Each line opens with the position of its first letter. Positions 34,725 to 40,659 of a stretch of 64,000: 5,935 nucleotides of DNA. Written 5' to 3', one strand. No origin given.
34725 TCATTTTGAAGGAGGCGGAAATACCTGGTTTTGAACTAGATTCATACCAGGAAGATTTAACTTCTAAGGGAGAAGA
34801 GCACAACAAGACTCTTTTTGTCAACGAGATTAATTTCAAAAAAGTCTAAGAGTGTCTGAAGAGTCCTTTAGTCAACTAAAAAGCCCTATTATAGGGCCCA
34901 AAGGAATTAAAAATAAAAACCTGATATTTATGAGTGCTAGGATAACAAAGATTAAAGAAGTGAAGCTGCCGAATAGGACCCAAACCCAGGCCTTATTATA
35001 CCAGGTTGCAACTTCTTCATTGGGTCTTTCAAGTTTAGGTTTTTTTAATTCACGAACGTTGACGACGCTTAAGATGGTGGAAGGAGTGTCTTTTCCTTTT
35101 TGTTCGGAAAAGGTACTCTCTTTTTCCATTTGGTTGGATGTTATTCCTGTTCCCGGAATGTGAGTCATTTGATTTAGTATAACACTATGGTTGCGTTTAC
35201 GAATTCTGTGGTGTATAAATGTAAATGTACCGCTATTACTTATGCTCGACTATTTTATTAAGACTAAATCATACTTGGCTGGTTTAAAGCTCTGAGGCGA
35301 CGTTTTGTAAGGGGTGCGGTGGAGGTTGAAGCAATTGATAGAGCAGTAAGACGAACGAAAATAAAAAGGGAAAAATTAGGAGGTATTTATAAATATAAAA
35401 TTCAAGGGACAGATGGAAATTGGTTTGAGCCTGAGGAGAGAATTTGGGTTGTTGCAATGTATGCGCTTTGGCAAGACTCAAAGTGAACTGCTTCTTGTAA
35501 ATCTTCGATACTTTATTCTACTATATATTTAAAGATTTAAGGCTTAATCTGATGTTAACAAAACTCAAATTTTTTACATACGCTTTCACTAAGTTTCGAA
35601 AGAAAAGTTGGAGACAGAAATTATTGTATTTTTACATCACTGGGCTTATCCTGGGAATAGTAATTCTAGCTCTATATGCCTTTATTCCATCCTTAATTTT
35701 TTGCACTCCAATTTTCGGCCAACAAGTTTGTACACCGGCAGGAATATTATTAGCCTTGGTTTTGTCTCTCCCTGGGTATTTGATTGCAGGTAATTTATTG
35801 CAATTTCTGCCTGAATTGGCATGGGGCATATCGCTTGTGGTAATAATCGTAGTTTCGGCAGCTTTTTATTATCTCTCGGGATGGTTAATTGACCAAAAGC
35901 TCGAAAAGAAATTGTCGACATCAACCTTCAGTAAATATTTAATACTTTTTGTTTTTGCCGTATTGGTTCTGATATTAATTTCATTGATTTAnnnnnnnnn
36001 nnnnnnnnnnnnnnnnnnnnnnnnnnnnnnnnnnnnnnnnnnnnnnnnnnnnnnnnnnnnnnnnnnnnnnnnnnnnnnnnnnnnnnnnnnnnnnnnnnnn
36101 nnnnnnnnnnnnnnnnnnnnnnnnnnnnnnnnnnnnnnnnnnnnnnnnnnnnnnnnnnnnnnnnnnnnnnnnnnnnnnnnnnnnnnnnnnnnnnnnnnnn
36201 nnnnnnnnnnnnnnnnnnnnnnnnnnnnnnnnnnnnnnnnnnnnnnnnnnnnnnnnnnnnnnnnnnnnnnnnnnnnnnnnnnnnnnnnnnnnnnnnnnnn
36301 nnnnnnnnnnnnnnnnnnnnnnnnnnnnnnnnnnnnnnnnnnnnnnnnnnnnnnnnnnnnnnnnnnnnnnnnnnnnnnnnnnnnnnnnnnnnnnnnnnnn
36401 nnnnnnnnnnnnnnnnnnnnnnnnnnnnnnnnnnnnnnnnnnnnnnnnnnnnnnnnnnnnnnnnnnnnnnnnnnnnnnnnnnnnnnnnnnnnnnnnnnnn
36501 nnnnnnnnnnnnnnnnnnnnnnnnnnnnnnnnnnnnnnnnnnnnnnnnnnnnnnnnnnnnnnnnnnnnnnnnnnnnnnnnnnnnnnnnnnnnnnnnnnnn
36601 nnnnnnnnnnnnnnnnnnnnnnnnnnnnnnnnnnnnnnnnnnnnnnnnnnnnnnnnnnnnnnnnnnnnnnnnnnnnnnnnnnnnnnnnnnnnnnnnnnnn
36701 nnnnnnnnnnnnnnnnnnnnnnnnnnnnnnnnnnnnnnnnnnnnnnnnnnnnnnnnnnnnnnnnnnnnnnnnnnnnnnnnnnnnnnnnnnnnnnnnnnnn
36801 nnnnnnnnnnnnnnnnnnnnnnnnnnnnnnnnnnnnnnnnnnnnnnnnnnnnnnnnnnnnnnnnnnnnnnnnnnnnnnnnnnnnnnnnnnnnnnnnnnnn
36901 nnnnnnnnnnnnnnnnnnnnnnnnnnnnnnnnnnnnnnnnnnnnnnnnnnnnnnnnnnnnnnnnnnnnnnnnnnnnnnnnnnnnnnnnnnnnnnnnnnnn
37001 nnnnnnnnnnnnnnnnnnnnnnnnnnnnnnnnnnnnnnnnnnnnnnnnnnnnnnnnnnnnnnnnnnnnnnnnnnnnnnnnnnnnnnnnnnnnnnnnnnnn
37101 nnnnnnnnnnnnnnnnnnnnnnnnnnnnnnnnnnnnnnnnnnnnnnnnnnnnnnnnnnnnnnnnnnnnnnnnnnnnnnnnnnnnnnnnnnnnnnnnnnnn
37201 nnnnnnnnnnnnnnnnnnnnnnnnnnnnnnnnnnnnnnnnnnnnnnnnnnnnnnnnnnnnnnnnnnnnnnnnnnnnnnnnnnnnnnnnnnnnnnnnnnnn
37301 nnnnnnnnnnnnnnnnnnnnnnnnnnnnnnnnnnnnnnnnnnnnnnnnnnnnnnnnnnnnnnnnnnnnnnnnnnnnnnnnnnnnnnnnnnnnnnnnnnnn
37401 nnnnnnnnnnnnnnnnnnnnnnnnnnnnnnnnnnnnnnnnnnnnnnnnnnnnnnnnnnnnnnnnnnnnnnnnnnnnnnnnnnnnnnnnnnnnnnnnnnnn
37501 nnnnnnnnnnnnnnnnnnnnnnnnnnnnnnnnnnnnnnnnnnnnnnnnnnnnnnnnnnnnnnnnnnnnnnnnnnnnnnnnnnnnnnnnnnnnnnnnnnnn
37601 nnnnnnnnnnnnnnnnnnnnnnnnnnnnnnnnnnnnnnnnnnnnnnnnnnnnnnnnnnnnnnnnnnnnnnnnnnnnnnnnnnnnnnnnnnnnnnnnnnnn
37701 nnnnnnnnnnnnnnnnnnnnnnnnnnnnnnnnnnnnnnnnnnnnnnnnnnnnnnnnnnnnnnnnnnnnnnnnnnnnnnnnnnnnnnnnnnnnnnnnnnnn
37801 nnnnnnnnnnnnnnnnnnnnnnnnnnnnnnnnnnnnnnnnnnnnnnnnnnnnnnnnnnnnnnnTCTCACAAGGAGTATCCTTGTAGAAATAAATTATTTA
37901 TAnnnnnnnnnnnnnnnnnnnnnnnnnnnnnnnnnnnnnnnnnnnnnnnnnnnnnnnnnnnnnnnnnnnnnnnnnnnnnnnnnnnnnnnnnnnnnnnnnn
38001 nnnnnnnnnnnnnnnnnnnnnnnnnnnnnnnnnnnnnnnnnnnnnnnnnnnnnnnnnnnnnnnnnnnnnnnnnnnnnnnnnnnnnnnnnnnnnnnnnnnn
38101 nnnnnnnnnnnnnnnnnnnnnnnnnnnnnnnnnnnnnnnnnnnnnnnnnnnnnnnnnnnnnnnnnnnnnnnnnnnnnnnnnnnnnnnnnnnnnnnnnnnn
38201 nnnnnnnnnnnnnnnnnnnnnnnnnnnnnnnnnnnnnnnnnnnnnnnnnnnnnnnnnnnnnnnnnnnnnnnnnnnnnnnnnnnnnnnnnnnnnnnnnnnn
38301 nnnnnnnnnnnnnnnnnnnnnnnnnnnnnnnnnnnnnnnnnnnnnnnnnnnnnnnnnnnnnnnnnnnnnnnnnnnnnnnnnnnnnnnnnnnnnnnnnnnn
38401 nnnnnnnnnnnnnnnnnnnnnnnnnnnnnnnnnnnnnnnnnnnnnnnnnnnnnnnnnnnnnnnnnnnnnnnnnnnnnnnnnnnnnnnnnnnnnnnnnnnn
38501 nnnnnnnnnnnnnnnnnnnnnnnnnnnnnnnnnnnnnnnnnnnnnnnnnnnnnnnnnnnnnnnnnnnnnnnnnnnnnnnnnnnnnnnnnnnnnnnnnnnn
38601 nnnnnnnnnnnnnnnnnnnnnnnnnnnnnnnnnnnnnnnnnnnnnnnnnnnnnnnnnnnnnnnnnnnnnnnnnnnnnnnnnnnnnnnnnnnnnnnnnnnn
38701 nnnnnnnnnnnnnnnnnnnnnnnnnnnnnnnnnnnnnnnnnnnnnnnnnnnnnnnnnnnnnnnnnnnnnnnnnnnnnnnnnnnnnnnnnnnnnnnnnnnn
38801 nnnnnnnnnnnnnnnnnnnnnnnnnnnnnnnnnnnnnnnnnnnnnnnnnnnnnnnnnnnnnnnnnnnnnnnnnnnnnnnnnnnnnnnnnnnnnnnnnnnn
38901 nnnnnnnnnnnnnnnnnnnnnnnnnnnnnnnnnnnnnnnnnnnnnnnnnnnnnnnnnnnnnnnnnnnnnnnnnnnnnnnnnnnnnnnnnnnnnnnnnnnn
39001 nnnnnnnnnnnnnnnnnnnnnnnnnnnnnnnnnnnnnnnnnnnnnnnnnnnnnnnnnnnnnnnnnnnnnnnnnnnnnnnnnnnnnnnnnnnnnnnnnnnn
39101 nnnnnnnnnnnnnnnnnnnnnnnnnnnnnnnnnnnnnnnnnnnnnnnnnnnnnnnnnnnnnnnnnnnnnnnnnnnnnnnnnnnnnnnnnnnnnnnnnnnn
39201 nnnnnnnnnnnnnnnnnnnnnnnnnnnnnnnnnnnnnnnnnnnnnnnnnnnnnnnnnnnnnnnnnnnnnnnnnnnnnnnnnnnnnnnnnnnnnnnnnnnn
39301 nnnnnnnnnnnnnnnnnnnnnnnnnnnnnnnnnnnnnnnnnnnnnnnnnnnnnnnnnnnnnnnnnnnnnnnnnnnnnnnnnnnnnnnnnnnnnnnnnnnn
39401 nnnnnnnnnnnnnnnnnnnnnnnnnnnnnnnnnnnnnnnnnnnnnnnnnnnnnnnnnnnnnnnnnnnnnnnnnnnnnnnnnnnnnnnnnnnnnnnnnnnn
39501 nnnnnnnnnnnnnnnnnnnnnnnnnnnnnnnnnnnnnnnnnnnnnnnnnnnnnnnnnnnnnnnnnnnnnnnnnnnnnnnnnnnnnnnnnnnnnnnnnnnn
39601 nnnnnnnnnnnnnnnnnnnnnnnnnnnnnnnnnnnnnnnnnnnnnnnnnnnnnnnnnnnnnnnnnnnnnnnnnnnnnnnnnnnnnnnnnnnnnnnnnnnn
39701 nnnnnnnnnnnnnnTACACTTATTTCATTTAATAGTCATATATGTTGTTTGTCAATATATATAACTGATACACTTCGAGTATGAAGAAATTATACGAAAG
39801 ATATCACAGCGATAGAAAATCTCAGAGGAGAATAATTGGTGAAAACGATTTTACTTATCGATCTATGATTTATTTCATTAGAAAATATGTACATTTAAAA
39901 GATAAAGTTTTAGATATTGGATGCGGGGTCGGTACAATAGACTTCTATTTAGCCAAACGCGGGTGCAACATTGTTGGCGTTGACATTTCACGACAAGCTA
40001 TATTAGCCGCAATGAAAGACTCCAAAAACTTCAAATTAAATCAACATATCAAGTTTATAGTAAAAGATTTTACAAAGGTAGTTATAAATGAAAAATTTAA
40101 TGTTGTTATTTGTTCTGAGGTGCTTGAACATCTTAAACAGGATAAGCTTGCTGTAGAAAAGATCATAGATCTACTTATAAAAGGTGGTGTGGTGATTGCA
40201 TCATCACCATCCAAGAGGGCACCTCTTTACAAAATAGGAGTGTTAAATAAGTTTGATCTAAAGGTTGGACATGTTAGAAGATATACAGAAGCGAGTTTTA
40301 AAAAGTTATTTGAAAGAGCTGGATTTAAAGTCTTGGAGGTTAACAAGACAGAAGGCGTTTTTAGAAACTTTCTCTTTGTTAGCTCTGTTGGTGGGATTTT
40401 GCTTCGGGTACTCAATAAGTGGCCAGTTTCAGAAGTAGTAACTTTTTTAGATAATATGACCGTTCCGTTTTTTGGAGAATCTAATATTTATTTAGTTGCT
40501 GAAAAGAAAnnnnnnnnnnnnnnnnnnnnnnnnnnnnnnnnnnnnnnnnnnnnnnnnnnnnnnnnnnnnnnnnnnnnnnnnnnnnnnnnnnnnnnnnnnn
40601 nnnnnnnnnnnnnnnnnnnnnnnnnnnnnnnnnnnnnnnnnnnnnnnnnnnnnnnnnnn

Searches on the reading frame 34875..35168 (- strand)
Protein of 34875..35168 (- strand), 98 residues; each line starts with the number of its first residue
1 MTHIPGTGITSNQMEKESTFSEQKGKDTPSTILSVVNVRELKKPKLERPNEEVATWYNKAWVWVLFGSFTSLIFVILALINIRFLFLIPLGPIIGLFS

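Call 39: find_encoding_contigs(protein=window:34875-35168:-, flank=3000, max_places=10)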
Protein window:34875-35168:- (98 aa): 1 contig read that carries it; 1 place shown.
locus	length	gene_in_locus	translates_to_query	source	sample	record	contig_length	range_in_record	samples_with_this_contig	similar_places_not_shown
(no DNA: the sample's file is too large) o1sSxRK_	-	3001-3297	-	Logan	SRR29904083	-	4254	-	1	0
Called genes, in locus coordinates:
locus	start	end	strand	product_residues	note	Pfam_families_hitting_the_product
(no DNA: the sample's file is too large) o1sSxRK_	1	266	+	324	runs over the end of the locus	?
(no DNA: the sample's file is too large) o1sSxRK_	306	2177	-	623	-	-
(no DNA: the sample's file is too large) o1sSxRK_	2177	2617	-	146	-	-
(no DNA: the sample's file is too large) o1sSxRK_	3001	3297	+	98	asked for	-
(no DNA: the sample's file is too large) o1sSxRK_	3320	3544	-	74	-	?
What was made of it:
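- The gene spacing of 384 nt, against 463 nt when intact, also implies the 79-nt deletion (call 39).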

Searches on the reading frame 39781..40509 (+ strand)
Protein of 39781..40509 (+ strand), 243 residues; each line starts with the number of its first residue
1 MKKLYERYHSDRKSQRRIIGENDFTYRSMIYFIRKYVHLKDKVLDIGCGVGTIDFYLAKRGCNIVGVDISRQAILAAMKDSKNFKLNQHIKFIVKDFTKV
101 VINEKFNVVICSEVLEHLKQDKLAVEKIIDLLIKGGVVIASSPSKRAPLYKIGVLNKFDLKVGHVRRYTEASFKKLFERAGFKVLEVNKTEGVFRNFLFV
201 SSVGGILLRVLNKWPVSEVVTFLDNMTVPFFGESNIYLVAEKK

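Call 29: find_encoding_contigs(protein=window:39781-40509:+, flank=10000, max_places=6)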
Protein window:39781-40509:+ (243 aa): 24 contigs read that carry it; 6 places shown.
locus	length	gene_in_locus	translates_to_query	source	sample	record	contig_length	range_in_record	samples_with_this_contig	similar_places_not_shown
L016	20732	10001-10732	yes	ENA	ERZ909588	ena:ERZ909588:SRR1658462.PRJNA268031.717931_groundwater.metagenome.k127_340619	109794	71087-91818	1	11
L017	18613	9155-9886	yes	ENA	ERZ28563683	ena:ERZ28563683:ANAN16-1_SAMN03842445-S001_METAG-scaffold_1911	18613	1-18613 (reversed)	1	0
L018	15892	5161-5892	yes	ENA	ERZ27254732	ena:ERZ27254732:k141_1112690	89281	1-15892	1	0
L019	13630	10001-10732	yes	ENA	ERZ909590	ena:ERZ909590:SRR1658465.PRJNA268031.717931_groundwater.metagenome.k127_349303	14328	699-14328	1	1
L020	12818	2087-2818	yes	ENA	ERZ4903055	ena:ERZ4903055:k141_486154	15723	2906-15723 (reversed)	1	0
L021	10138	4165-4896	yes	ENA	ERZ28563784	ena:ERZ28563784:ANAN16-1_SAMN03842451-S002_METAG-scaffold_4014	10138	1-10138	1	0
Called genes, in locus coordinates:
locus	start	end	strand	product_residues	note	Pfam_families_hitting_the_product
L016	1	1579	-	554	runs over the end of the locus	PF00478:IMPDH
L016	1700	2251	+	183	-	PF01725:Ham1p_like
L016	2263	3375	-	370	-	-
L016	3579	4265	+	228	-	-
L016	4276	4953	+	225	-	PF03848:TehB (weak), PF01209:Ubie_methyltran (weak), PF13489:Methyltransf_23, PF13847:Methyltransf_31, PF08241:Methyltransf_11, PF08242:Methyltransf_12, PF13649:Methyltransf_25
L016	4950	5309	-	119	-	-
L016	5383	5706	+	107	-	-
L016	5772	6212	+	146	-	-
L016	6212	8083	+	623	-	-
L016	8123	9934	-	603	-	PF13529:Peptidase_C39_2, PF03412:Peptidase_C39 (faint)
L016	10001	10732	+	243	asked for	PF05175:MTS, PF05401:NodS, PF06325:PrmA, PF13489:Methyltransf_23, PF02353:CMAS, PF13847:Methyltransf_31, PF08241:Methyltransf_11, PF08242:Methyltransf_12, +4 more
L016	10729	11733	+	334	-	PF13439:Glyco_transf_4, PF00534:Glycos_transf_1 (weak)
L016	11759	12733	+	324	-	PF00535:Glycos_transf_2, PF10111:Glyco_tranf_2_2, PF13641:Glyco_tranf_2_3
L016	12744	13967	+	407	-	PF01943:Polysacc_synt, PF13440:Polysacc_synt_3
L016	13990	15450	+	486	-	PF13231:PMT_2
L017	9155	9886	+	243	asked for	PF05175:MTS, PF05401:NodS, PF06325:PrmA, PF13489:Methyltransf_23, PF02353:CMAS, PF13847:Methyltransf_31, PF08241:Methyltransf_11, PF08242:Methyltransf_12, +4 more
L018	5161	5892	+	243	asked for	PF05175:MTS, PF05401:NodS, PF06325:PrmA, PF13489:Methyltransf_23, PF02353:CMAS, PF13847:Methyltransf_31, PF08241:Methyltransf_11, PF08242:Methyltransf_12, +4 more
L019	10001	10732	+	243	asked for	PF05175:MTS, PF05401:NodS, PF06325:PrmA, PF13489:Methyltransf_23, PF02353:CMAS, PF13847:Methyltransf_31, PF08241:Methyltransf_11, PF08242:Methyltransf_12, +4 more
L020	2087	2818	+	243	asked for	PF05175:MTS, PF05401:NodS, PF06325:PrmA, PF13489:Methyltransf_23, PF02353:CMAS, PF13847:Methyltransf_31, PF08241:Methyltransf_11, PF08242:Methyltransf_12, +4 more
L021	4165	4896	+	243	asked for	PF05175:MTS, PF05401:NodS, PF06325:PrmA, PF13489:Methyltransf_23, PF02353:CMAS, PF13847:Methyltransf_31, PF08241:Methyltransf_11, PF08242:Methyltransf_12, +4 more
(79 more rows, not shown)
